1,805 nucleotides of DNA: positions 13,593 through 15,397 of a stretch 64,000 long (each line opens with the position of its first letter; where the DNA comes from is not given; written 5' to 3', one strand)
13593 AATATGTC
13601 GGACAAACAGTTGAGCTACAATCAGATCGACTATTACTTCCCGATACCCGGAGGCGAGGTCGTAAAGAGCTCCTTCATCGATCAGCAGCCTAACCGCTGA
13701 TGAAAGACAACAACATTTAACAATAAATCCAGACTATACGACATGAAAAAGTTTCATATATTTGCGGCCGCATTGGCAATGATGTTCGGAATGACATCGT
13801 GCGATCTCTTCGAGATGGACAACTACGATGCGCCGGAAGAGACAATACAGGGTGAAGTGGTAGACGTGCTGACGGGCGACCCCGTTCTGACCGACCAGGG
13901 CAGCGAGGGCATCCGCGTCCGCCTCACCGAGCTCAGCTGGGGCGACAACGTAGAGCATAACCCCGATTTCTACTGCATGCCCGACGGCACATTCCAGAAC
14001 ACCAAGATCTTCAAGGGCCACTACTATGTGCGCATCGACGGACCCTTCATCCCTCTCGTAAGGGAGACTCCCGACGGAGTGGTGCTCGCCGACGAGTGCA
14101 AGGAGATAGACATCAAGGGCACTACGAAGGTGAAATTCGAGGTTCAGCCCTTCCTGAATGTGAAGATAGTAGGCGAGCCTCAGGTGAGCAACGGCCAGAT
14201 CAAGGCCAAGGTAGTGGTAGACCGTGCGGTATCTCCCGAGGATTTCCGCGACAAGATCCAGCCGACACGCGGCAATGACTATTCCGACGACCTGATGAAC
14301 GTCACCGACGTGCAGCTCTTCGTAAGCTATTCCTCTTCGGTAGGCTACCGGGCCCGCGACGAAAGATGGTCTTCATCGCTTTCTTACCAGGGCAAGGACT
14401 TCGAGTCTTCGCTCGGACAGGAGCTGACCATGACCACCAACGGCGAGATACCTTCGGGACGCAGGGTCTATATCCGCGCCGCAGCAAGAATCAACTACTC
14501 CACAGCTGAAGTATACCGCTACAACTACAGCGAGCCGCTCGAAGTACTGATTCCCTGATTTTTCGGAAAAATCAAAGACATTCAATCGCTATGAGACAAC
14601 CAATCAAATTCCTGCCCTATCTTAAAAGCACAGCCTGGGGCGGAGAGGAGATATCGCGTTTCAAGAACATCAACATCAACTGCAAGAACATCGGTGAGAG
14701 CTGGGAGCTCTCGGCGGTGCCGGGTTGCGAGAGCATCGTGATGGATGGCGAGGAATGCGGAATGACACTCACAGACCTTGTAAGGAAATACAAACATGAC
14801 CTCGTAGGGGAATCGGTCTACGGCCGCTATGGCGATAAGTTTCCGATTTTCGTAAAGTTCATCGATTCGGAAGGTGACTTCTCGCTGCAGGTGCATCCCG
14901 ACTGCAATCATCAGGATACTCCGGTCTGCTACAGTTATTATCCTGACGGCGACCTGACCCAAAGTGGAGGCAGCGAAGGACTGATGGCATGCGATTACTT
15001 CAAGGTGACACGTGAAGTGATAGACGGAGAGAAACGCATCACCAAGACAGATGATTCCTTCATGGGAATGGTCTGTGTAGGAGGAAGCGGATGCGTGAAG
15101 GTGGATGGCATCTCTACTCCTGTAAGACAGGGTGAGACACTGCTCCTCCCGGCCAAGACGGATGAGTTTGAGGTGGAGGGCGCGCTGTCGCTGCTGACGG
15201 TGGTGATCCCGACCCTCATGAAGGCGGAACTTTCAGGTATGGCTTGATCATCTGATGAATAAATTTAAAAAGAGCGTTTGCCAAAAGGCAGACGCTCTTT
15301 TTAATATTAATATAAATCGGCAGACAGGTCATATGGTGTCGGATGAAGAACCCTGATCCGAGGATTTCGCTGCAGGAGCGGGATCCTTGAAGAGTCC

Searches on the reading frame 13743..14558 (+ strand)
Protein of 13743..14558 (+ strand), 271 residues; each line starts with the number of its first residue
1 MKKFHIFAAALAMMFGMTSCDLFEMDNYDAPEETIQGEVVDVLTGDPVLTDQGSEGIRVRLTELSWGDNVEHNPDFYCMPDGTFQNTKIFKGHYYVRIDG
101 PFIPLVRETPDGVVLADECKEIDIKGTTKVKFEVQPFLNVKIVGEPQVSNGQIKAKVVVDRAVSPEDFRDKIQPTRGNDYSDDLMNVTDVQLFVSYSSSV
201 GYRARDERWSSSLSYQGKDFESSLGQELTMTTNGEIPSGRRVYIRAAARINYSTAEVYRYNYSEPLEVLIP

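Call 32: search_protein_families(library=pfam, proteins=[window:13743-14558:+], max_evalue=0.0001)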
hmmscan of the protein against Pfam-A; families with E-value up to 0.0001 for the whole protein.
window:13743-14558:+ (271 aa): 1 family
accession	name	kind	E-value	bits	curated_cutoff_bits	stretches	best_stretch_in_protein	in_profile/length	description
PF12866.13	DUF3823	-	6.2e-10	39.6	27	1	34-135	2-90/90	Protein of unknown function (DUF3823) N-terminal domain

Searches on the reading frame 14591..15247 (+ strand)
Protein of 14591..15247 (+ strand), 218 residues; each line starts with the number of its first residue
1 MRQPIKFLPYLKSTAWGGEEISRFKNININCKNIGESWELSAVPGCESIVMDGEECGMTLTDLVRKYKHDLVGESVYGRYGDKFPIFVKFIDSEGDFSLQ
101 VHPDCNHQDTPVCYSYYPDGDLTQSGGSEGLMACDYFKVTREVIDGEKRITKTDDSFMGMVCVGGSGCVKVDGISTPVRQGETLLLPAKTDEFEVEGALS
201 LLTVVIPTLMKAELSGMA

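Call 32: search_protein_families(library=pfam, proteins=[window:14591-15247:+], max_evalue=0.0001)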
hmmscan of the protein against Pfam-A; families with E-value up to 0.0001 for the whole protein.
window:14591-15247:+ (218 aa): 2 families
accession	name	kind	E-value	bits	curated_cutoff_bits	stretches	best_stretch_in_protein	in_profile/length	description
PF21621.3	MPI_cupin_dom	-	3.6e-13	49.7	27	1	132-204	6-77/79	Mannose-6-phosphate isomerase, cupin domain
PF20511.4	PMI_typeI_cat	-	2.6e-08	34.5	22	1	10-109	7-108/143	Phosphomannose isomerase type I, catalytic domain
